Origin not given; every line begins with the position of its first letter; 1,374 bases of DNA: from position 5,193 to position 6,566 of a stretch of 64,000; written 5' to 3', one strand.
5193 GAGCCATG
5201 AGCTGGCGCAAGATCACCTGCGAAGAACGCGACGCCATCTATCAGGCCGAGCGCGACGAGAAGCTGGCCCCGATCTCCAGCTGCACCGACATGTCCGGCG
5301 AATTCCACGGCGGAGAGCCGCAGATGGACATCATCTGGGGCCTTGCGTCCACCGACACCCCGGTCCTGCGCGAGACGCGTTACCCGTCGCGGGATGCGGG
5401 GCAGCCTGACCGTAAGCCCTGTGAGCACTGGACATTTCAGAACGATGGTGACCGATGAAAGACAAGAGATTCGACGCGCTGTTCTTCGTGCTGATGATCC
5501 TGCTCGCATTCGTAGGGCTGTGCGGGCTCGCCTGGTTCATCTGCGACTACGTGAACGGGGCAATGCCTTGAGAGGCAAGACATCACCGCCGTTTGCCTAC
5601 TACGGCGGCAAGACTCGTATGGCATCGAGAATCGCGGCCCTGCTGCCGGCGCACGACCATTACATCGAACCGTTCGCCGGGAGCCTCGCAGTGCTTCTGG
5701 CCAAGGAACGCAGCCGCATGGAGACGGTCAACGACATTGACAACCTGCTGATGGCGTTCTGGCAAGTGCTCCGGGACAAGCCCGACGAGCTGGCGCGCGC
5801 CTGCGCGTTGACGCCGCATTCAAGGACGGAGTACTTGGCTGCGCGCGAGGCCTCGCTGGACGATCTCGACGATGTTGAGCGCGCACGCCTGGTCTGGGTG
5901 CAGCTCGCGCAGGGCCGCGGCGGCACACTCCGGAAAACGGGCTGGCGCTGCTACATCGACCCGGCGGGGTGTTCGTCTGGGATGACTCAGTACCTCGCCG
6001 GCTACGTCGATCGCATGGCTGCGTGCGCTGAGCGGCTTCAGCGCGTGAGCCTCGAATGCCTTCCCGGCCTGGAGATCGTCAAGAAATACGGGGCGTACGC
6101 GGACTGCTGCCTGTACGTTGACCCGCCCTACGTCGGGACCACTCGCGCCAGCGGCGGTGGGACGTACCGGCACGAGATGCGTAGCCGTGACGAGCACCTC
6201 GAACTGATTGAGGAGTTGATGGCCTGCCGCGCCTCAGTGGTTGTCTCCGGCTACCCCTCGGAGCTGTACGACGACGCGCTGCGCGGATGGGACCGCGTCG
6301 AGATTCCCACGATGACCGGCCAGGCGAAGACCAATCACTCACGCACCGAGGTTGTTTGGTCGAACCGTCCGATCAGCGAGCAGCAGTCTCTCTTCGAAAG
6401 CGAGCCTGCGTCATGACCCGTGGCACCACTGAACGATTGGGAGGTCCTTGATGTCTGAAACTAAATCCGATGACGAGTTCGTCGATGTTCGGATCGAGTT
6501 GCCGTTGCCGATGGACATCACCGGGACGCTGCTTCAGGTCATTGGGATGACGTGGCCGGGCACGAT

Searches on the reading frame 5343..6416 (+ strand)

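Call 73: search_protein_families(library=pfam, proteins=[window:5343-6416:+], max_evalue=0.001)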
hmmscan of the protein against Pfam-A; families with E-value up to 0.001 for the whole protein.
window:5343-6416:+ (357 aa): 1 family
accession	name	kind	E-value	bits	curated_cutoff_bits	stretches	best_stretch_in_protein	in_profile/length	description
PF02086.21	MethyltransfD12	-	2.1e-19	70.7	22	1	86-307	1-233/253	D12 class N6 adenine-specific DNA methyltransferase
